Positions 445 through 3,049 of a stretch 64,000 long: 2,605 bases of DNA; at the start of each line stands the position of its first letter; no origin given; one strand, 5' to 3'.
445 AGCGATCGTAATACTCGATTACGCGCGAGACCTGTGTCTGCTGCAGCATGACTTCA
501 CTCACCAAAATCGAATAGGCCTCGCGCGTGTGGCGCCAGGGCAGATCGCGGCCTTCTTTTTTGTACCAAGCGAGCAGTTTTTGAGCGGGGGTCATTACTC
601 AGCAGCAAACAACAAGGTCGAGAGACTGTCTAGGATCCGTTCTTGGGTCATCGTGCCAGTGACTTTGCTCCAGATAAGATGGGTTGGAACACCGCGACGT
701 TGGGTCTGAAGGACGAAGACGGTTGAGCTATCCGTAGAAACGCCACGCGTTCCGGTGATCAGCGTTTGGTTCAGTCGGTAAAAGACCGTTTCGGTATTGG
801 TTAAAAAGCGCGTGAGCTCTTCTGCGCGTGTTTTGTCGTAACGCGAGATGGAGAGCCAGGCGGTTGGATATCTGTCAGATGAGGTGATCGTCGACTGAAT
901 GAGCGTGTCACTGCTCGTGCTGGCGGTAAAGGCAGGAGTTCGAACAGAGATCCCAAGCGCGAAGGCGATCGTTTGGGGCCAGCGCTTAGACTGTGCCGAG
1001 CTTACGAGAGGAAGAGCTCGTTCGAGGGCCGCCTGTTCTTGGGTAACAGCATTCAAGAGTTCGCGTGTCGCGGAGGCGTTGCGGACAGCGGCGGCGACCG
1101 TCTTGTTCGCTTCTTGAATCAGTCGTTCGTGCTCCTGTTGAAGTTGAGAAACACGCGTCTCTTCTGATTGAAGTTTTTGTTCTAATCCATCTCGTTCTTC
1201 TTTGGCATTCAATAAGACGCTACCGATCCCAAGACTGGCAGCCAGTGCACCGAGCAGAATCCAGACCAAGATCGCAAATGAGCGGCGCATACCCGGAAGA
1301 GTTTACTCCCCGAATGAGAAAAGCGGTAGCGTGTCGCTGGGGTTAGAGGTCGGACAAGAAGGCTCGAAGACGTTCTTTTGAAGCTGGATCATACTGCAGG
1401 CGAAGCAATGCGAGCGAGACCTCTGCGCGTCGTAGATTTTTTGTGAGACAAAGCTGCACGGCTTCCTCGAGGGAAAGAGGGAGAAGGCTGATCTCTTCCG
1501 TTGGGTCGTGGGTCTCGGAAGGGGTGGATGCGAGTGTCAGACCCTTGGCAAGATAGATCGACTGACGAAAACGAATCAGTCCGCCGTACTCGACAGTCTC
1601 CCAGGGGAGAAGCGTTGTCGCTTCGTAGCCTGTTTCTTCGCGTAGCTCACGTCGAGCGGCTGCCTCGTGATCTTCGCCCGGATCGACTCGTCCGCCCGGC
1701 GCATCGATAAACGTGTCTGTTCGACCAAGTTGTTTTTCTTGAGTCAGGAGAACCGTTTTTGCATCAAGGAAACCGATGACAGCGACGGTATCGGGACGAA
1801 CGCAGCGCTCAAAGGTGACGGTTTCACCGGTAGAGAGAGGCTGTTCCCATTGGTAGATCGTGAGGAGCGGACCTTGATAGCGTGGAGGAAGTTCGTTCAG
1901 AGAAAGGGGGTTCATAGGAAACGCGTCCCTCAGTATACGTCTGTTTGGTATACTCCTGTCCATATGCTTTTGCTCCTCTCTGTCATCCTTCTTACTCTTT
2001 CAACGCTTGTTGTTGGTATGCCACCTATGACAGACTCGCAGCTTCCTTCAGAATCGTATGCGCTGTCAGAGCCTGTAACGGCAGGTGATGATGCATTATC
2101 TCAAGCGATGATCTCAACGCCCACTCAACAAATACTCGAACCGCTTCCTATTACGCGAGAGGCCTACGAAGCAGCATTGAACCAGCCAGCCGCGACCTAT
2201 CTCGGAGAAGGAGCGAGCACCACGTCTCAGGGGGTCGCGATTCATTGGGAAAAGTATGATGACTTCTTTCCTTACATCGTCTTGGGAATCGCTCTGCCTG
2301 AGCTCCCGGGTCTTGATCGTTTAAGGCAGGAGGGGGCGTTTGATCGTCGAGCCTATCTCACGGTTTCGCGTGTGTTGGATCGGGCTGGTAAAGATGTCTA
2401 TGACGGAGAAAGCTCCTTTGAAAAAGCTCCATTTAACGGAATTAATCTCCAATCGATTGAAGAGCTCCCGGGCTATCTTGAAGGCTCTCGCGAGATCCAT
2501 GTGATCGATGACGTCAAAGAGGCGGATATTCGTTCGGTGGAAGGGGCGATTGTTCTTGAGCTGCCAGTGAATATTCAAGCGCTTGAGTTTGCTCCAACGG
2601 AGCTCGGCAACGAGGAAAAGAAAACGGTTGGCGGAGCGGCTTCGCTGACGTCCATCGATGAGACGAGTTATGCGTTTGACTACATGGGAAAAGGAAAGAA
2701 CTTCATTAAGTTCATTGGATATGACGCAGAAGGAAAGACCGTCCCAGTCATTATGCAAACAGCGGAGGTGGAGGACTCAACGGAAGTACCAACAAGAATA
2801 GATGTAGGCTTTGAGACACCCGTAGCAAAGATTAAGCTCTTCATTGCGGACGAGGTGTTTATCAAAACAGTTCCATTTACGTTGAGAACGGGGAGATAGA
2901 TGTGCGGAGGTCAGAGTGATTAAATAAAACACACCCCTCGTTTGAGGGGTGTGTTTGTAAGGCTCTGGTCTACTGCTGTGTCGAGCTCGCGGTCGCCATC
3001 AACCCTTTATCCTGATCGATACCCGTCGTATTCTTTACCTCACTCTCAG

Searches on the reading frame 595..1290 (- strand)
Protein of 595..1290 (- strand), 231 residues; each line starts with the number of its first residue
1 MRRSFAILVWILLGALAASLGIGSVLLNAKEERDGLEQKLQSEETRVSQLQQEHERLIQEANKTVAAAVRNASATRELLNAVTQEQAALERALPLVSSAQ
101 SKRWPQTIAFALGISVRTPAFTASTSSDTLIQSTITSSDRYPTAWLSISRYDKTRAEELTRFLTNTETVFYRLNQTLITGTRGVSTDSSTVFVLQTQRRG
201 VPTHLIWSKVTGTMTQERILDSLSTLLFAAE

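Call 22: search_protein_families(library=pfam, proteins=[window:595-1290:-])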
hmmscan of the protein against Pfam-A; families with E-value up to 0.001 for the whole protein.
window:595-1290:- (231 aa): 0 families

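Call 75: find_encoding_contigs(protein=window:595-1290:-, flank=10000, max_places=3)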
Protein window:595-1290:- (231 aa): 4 contigs read that carry it; 3 places shown.
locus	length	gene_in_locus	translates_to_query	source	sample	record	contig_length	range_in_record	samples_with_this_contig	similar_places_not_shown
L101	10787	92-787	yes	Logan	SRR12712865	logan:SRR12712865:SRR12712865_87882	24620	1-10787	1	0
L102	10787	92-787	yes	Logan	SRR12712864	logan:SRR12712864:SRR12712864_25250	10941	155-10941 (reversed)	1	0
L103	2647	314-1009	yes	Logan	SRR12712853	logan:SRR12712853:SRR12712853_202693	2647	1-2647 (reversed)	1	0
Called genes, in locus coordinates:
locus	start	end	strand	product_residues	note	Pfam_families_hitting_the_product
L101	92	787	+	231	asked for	-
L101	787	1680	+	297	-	PF00730:HhH-GPD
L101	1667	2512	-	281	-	-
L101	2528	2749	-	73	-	PF07866:DUF1653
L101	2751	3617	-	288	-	PF01026:TatD_DNase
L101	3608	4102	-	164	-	PF02674:Colicin_V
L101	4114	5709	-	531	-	PF00133:tRNA-synt_1, PF09334:tRNA-synt_1g, PF00133:tRNA-synt_1, PF01406:tRNA-synt_1e (weak), PF19303:Anticodon_3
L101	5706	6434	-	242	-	PF00590:TP_methylase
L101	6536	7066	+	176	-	PF02545:Maf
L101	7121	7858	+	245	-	-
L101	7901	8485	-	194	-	-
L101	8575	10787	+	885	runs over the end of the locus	PF02861:Clp_N, PF23569:NBD_SMAX1, PF00004:AAA, PF17871:AAA_lid_9, PF00004:AAA, PF07724:AAA_2, PF07728:AAA_5, PF10431:ClpB_D2-small, +6 more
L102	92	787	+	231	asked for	-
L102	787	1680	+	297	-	PF00730:HhH-GPD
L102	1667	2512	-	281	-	-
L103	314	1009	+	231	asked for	-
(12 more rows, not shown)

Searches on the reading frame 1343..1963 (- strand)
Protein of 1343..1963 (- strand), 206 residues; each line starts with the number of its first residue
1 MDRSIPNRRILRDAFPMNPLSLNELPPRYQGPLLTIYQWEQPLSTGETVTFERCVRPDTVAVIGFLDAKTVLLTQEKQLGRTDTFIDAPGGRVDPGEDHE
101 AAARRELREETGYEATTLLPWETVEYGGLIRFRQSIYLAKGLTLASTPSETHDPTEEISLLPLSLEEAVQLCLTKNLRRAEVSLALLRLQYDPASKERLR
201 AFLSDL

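Call 80: search_protein_families(library=pfam, proteins=[window:1343-1963:-], max_evalue=0.01)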
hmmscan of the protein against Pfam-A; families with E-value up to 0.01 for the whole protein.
window:1343-1963:- (206 aa): 1 family
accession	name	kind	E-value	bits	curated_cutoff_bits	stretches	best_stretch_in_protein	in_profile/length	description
PF00293.34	NUDIX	-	3.1e-16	60.1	21.1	1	56-134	2-81/134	NUDIX domain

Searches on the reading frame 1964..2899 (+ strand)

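Call 22: search_protein_families(library=pfam, proteins=[window:1964-2899:+])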
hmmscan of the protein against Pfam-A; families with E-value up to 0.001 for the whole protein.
window:1964-2899:+ (311 aa): 0 families

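Call 83: search_protein_families(library=pfam, proteins=[window:1964-2899:+], max_evalue=0.01)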
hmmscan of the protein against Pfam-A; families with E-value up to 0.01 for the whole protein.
window:1964-2899:+ (311 aa): 1 family
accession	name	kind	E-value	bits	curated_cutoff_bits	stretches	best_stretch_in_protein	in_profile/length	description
PF20032.4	ADYC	-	0.0068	17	27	0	63-97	110-144/176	ADYC domain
